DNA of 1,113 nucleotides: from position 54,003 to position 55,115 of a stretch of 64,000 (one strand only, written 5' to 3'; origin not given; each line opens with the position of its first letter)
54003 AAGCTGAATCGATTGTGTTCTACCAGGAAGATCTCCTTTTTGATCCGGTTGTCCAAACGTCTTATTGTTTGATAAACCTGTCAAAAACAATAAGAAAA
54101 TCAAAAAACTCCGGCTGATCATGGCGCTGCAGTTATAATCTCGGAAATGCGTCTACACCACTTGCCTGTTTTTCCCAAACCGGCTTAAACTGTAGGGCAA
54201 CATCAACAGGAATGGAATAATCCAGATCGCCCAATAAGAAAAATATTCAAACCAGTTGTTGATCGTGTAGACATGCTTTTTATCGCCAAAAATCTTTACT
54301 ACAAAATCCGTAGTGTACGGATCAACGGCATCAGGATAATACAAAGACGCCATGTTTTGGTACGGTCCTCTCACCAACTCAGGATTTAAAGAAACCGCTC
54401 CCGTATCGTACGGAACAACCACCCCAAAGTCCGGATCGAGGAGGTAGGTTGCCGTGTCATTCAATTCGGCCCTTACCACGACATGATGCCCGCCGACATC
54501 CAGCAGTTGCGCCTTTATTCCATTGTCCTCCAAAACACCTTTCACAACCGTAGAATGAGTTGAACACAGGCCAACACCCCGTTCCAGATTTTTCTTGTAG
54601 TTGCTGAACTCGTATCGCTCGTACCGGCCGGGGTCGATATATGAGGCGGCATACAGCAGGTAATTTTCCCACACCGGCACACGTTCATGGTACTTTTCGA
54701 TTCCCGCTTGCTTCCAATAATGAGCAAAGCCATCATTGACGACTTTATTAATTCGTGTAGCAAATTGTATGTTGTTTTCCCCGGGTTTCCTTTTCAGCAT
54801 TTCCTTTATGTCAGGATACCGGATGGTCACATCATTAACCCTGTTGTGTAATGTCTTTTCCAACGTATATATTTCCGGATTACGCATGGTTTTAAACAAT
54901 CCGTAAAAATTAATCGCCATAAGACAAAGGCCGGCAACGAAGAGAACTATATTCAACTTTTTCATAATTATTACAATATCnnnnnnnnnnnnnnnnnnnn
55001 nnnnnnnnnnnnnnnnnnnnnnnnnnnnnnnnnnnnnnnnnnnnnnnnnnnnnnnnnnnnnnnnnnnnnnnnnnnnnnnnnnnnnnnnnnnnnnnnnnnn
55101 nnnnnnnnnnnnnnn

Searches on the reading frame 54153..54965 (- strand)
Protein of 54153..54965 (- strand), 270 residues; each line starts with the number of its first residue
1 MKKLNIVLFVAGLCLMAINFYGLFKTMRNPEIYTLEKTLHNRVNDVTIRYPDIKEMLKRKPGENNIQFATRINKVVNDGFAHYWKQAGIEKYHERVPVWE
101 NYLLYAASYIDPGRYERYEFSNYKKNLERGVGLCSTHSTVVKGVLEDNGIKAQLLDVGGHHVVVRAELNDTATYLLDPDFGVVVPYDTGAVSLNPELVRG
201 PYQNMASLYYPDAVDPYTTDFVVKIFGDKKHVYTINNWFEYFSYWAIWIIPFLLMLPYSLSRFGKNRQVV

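Call 14: search_protein_families(library=pfam, proteins=[window:54153-54965:-], max_evalue=0.001)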
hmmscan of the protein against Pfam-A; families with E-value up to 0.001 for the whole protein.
window:54153-54965:- (270 aa): 0 families

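Call 48: find_homologous_proteins(query=window:54153-54965:-)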
Query window:54153-54965:- (270 aa): 439 proteins with E <= 0.001 among 604 candidates; the best 120 are listed.
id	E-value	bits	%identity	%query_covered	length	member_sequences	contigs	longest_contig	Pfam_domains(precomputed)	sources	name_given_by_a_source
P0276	5.0e-184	628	100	100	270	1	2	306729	-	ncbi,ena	-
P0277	4.2e-144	497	79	99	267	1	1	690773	-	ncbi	ncbi:MAG: hypothetical protein AB2L24_22160 [Mangrovibacterium sp.]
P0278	5.2e-143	493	76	100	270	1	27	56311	-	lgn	-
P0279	1.3e-142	492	78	99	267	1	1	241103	-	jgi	jgi:hypothetical protein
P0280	2.8e-141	488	77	99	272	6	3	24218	-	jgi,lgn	jgi:hypothetical protein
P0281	3.2e-140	484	77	98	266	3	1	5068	-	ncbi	-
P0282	3.7e-140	484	77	100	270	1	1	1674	-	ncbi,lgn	-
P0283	3.7e-140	484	76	98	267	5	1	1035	-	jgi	-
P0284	3.9e-140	484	75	98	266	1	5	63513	-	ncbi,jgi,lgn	-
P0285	1.0e-139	482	77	98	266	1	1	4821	-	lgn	-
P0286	2.0e-139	481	75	98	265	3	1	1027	-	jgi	-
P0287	3.0e-139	481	78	92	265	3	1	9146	-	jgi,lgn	jgi:hypothetical protein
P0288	5.6e-139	480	75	98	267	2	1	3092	-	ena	-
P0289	5.7e-139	480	74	98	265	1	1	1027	-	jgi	-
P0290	5.7e-139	480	75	98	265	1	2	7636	-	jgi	-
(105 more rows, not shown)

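Call 51: search_solved_structures(query=A4, max_evalue=10, show_alignments=2)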
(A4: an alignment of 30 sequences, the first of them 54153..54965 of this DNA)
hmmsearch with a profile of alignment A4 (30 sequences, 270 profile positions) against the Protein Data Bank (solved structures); distinct sequences matched with E-value up to 10: 0.

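Call 61: predict_structure(alignment_id=A4)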
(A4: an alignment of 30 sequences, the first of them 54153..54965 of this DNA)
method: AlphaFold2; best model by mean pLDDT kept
length: 270 residues; sequences in the alignment: 30
mean_pLDDT: 68.7   pTM: 0.61
mean pLDDT of the five models: 68.7, 65.2, 65.1, 64.1, 63.3
residues with pLDDT >= 90: 23; 70-90: 127; 50-70: 51; < 50: 69
segments of 3 or more residues with pLDDT < 50: 24-36, 81-101, 103-109, 111-133
pLDDT, mean of each block of 10 residues (from residue 1): 84 81 43 45 62 80 91 81 41 40 49 41 40 62 84 80 85 86 84 86 81 75 83 55 68 87 62
secondary structure, 60 per line:
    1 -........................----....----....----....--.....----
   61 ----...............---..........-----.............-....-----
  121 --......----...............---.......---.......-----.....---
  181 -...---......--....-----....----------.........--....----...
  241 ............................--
elements in order: H2-25 H30-33 E38-41 E46-49 H52-56 H65-79 H83-92 H98-110 H112-115 H123-128 H133-147 E151-157 E161-167 E173-177 E182-184 H188-193 H196-199 H205-208 H219-227 E230-233 H238-268

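Call 64: fold_search(model_id=the predicted structure, library=pdb)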
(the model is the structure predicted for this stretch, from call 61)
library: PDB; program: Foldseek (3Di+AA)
matches with E <= 10: 146; with E <= 0.001: 0
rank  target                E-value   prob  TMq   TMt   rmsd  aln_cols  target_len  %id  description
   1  6d2k                  1.0e+00  0.05  0.10  0.10  17.8       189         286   13  Crystal structure of the FERM domain of mouse FARP2 (released 2018-07-18)
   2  2f4m_A                1.2e+00  0.82  0.17  0.16   1.5        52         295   13  The Mouse PNGase-HR23 Complex Reveals a Complete Remodulation of the Protein-Protein Interface Compared to its Yeast O (released 2006-03-07)
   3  9vmq_B                1.3e+00  0.15  0.18  0.22  13.2       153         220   14  Crystal structure of Dot/Icm T4SS effector Ceg10(C159S) (released 2026-02-18)
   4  2f4o_A                1.4e+00  0.80  0.17  0.16   1.5        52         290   13  The Mouse PNGase-HR23 Complex Reveals a Complete Remodulation of the Protein-Protein Interface Compared to its Yeast O (released 2006-03-07)
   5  9vmq_A                1.5e+00  0.13  0.21  0.25  12.4       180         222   12  Crystal structure of Dot/Icm T4SS effector Ceg10(C159S) (released 2026-02-18)
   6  4g29                  1.6e+00  0.14  0.13  0.20  13.1        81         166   15  Structure of the Catalytic Domain of the Salmonella Virulence Factor SseI (released 2012-11-28)
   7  8cit_A                1.7e+00  0.04  0.14  0.12  23.3       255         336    9  The FERM domain of human moesin mutant L281R (released 2023-03-01)
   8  3esw_A                1.8e+00  0.57  0.19  0.15   3.5        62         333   14  Complex of yeast PNGase with GlcNAc2-IAc. (released 2008-11-11)
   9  2b5f_C                2.0e+00  0.03  0.15  0.16  17.8       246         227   13  Crystal structure of the spinach aquaporin SoPIP2;1 in an open conformation to 3.9 resolution (released 2005-12-20)
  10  3t9n_D                2.0e+00  0.03  0.15  0.16  28.4       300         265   10  Crystal structure of a membrane protein (released 2012-10-31)
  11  5ul2                  2.4e+00  0.08  0.16  0.07  13.3       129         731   10  Structure of Apo, SeMet-labeled Cobalamin-dependent S-adenosylmethionine radical enzyme OxsB (released 2017-04-19)
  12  6hv6                  2.4e+00  0.04  0.14  0.13  19.9       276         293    9  Crystal structure of PatoxP, a cysteine protease-like domain of Photorhabdus asymbiotica toxin PaTox (released 2018-12-05)
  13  6lvs_B                3.0e+00  0.16  0.10  0.08   2.9        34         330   20  USP14 catalytic domain mutant C114S (released 2020-03-18)
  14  7lwh_A                3.1e+00  0.04  0.13  0.11  19.0       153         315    9  Human neurofibromin 2/merlin residues 1-339 in complex with LATS1 (released 2021-08-11)
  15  3t9n_A                3.1e+00  0.04  0.15  0.15  16.7       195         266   11  Crystal structure of a membrane protein (released 2012-10-31)
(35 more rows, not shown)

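Call 78: search_protein_families(library=ncbifam, proteins=[window:54153-54965:-], max_evalue=0.01)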
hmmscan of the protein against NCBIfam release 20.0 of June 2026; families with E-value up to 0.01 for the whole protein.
window:54153-54965:- (270 aa): 0 families

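Call 79: find_encoding_contigs(protein=P0276, flank=3000, max_places=2)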
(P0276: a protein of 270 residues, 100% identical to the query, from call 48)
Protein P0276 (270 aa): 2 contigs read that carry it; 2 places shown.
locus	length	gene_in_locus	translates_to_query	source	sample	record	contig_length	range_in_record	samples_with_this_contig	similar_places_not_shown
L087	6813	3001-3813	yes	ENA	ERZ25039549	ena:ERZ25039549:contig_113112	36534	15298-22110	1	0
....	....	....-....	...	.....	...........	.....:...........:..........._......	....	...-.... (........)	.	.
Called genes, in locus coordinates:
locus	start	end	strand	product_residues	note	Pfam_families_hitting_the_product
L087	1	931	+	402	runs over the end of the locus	PF02065:Melibiase, PF16499:Melibiase_2, PF17801:Melibiase_C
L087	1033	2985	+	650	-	-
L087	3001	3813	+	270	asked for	-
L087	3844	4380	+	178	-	-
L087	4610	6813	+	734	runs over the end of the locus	-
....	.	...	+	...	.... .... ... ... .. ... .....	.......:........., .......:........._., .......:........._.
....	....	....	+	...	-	-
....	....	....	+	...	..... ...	-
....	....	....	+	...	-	-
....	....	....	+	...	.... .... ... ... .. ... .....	-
